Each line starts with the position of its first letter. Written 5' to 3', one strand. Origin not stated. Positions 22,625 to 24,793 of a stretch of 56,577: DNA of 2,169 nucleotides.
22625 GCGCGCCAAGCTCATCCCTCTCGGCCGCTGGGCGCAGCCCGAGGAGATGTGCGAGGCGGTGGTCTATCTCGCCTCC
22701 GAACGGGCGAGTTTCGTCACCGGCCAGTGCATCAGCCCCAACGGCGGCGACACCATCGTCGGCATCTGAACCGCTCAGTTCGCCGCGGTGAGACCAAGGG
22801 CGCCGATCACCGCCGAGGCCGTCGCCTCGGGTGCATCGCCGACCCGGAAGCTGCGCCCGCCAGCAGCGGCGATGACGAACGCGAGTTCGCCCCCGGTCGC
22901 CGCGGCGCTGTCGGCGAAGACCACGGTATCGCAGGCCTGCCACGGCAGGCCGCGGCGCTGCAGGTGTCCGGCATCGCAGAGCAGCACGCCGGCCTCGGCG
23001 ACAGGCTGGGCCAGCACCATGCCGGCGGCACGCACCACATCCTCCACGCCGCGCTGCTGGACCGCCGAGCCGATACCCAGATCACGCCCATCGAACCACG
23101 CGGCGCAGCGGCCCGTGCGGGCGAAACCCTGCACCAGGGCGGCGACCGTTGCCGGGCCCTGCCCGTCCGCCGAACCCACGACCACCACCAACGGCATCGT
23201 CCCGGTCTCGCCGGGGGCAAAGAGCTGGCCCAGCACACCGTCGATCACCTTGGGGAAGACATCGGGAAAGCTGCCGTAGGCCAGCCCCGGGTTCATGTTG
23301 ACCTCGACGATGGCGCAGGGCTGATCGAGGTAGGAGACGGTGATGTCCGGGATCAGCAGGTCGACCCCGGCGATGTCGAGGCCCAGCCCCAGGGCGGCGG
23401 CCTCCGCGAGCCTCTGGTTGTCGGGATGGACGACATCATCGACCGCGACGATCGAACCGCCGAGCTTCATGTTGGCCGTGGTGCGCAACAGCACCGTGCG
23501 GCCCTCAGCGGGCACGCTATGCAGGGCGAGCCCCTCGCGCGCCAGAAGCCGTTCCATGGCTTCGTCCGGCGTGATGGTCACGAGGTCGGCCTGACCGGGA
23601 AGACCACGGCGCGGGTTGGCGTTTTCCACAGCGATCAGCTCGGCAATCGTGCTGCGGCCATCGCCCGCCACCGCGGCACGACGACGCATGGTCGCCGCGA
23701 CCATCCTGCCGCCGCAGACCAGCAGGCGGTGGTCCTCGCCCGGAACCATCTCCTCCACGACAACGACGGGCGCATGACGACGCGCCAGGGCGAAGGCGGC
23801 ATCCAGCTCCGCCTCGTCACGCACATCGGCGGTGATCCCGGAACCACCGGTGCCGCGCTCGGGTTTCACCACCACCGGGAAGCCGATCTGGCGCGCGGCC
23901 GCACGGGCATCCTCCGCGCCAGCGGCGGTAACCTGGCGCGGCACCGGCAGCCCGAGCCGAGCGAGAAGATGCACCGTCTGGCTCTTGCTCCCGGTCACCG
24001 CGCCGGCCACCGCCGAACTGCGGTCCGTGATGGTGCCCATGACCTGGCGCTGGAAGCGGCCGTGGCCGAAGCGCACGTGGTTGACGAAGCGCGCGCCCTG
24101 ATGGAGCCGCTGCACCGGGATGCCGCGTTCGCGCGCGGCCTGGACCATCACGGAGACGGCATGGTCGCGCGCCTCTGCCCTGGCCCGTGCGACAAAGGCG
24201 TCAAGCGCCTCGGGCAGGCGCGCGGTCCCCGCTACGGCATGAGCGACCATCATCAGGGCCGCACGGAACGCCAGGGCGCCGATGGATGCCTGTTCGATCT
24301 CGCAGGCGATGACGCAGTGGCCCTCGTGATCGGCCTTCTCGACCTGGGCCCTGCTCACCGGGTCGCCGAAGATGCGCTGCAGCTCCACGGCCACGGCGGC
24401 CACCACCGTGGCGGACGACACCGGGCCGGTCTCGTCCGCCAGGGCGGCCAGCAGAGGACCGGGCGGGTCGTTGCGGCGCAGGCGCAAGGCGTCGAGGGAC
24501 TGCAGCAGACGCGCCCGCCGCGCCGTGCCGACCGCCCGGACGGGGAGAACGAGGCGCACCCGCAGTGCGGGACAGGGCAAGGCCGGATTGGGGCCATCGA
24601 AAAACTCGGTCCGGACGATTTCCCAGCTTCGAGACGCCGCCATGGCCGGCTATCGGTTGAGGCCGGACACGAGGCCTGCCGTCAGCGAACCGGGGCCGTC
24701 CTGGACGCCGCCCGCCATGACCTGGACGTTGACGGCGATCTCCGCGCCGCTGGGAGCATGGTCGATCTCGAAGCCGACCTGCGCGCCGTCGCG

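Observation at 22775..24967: CphA2-like truncated cyanophycin-synthetase homologue in a non-cyanobacterial catabolic context, with no cyanophycinase nearby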

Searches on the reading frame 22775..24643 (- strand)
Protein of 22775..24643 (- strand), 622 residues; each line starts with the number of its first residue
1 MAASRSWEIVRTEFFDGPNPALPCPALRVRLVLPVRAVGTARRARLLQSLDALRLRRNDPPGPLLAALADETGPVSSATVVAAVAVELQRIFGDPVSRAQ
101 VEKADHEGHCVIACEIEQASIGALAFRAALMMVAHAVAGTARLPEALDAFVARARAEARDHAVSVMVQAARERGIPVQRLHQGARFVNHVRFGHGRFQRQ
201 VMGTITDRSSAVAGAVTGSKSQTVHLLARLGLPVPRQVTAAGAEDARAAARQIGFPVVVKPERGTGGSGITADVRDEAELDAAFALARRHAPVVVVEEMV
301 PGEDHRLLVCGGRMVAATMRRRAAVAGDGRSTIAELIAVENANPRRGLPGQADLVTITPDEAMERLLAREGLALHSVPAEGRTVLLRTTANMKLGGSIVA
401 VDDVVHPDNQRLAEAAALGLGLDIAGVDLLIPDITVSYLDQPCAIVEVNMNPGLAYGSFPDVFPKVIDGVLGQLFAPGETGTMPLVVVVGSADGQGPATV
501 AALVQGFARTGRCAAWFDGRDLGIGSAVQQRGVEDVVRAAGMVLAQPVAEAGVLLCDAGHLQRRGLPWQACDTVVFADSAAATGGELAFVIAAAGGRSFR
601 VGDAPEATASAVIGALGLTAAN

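Call 3: search_protein_families(library=pfam, proteins=[window:22775-24643:-], max_evalue=1)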
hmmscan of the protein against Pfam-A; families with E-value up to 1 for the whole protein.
window:22775-24643:- (622 aa): 12 families
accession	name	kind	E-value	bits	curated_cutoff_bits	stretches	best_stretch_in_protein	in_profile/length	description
PF08443.16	RimK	-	1.2e-09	38.5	21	2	219-334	3-117/188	RimK-like ATP-grasp domain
PF02786.22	CPSase_L_D2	-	3.1e-08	33.8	19.8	1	220-297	2-80/211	Carbamoyl-phosphate synthase L chain, ATP binding domain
PF07478.18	Dala_Dala_lig_C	-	9.5e-08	32.2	24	1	229-319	4-101/204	D-ala D-ala ligase C-terminus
PF02222.28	ATP-grasp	-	2.5e-07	31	27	1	226-301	2-77/179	ATP-grasp domain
PF13549.11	ATP-grasp_5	-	7e-06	26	27.6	1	220-262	12-54/221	ATP-grasp domain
PF02655.19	ATP-grasp_3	-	8.2e-05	23.2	23.2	1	219-311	3-80/160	ATP-grasp domain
PF02955.21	GSH-S_ATP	-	0.00036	20.5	23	1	250-334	28-114/175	Prokaryotic glutathione synthetase, ATP-grasp domain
PF18921.5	Cyanophycin_syn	-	0.0045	17.4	27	1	78-135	55-112/115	Cyanophycin synthase-like N-terminal domain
PF01071.24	GARS_A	-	0.0092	16.3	27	1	218-308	1-97/194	Phosphoribosylglycinamide synthetase, ATP-grasp (A) domain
PF14397.11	ATPgrasp_ST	-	0.016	14.9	31.4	1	217-272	19-78/278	Sugar-transfer associated ATP-grasp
PF08442.15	ATP-grasp_2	-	0.021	14.9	29.5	1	222-285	6-70/202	ATP-grasp domain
PF13535.11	ATP-grasp_4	-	0.2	11.7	27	1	253-290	1-37/160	ATP-grasp domain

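Call 4: search_protein_families(library=ncbifam, proteins=[window:22775-24643:-], max_evalue=1)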
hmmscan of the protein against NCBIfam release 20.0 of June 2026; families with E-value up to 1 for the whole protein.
window:22775-24643:- (622 aa): 60 families (the best 25 are shown)
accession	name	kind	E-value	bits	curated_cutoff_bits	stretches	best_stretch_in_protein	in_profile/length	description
NF010623.0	PRK14016.1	subfamily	9.6e-109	364.8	877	1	76-576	74-571/871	cyanophycin synthetase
TIGR02068.2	cya_phycin_syn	equivalog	4.5e-98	329.3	850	1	79-575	76-569/862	cyanophycin synthetase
TIGR03103.1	trio_acet_GNAT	equivalog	9.4e-49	166.4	569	1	164-455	245-525/547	N-acetylglutaminylglutamine synthetase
NF002688.0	PRK02471.1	equivalog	1.1e-42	146.3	425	1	165-461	437-736/756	bifunctional glutamate--cysteine ligase GshA/glutathione synthetase GshB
TIGR01435.1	glu_cys_lig_rel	equivalog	1.6e-22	79.5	656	1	172-460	425-703/719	bifunctional glutamate--cysteine ligase/glutathione synthetase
TIGR00768.1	rimK_fam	subfamily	1.4e-17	64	143.4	2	217-320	85-193/276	RimK family alpha-L-glutamate ligase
TIGR02144.1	LysX_arch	equivalog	2e-14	53.4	275.6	1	216-322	84-195/281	lysine biosynthesis protein LysX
NF002378.0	PRK01372.1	subfamily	4.1e-12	45.4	243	1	206-317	87-196/305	D-alanine--D-alanine ligase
NF007764.0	PRK10446.1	equivalog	6.6e-09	35.5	331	2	210-334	90-215/300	30S ribosomal protein S6--L-glutamate ligase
NF009402.0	PRK12767.1-1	equivalog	7.1e-09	34.9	218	1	216-306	112-199/329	carbamoyl phosphate synthase-like protein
TIGR01205.1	D_ala_D_alaTIGR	subfamily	8.4e-09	34.8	245.65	1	209-309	96-200/318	D-alanine--D-alanine ligase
NF040720.1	MptN_Meth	equivalog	2.1e-08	33.6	350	2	217-321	99-206/291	tetrahydromethanopterin:alpha-L-glutamate ligase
NF000091.3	D_ala_D_ser_VanG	exception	6.1e-08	31.9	495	1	212-305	128-223/344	D-alanine--D-serine ligase VanG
NF002563.0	PRK02186.1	subfamily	1.1e-07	30.5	625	1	213-305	101-193/890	argininosuccinate lyase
NF009554.0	PRK12999.1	equivalog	1.1e-07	30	965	1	216-291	116-192/1147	pyruvate carboxylase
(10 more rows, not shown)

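Call 5: search_solved_structures(query=window:22775-24643:-, max_evalue=0.01, show_alignments=2)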
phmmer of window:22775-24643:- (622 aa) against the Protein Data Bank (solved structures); distinct sequences matched with E-value up to 0.01: 57.
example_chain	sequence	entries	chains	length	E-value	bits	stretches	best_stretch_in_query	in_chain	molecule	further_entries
7lgn_A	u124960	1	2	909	5.4e-72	246.4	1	9-574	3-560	Cyanophycin synthase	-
7lgm_A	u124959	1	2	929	6.1e-72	246.3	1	9-574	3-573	Cyanophycin synthase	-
7wac_A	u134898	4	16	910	4.2e-66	227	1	79-577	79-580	Cyanophycin synthase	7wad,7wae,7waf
7txv_A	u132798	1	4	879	1.8e-58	201.8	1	80-581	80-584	Cyanophycin synthase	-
7lg5_A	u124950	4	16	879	1.8e-58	201.8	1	80-581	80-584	Cyanophycin synthase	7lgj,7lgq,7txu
8fxh_A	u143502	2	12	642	1.9e-48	168.7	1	166-462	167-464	RimK domain-containing protein ATP-grasp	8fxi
7ta5_A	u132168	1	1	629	9.1e-46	159.8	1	166-487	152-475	Glutathione synthase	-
3ln7_A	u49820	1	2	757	1e-29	106.8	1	146-461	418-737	Glutathione biosynthesis bifunctional protein gshAB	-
3ln6_A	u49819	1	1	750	2.4e-28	102.3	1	172-456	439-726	Glutathione biosynthesis bifunctional protein gshAB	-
8evy_B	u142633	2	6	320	9.1e-10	41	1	203-317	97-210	D-alanine--D-alanine ligase B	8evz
3vpd_A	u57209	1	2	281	5.5e-08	35.1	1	217-324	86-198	Ribosomal protein S6 modification protein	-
1ce8_A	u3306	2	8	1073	2.1e-07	33.2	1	221-296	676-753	PROTEIN (CARBAMOYL-PHOSPHATE SYNTHASE) | carbamoyl phosphate synthetase large chain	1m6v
1bxr_A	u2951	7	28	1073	2.1e-07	33.2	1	221-296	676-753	CARBAMOYL-PHOSPHATE SYNTHASE | CARBAMOYL PHOSPHATE SYNTHETASE: LARGE SUBUNIT | CARBAMOYL PHOSPHATE SYNTHETASE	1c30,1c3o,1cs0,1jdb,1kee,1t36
7qyr_A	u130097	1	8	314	8.9e-07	31.1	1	200-332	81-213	Probable alpha-L-glutamate ligase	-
1a9x_A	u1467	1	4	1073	2.8e-06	29.5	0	221-296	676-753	CARBAMOYL PHOSPHATE SYNTHETASE (LARGE CHAIN)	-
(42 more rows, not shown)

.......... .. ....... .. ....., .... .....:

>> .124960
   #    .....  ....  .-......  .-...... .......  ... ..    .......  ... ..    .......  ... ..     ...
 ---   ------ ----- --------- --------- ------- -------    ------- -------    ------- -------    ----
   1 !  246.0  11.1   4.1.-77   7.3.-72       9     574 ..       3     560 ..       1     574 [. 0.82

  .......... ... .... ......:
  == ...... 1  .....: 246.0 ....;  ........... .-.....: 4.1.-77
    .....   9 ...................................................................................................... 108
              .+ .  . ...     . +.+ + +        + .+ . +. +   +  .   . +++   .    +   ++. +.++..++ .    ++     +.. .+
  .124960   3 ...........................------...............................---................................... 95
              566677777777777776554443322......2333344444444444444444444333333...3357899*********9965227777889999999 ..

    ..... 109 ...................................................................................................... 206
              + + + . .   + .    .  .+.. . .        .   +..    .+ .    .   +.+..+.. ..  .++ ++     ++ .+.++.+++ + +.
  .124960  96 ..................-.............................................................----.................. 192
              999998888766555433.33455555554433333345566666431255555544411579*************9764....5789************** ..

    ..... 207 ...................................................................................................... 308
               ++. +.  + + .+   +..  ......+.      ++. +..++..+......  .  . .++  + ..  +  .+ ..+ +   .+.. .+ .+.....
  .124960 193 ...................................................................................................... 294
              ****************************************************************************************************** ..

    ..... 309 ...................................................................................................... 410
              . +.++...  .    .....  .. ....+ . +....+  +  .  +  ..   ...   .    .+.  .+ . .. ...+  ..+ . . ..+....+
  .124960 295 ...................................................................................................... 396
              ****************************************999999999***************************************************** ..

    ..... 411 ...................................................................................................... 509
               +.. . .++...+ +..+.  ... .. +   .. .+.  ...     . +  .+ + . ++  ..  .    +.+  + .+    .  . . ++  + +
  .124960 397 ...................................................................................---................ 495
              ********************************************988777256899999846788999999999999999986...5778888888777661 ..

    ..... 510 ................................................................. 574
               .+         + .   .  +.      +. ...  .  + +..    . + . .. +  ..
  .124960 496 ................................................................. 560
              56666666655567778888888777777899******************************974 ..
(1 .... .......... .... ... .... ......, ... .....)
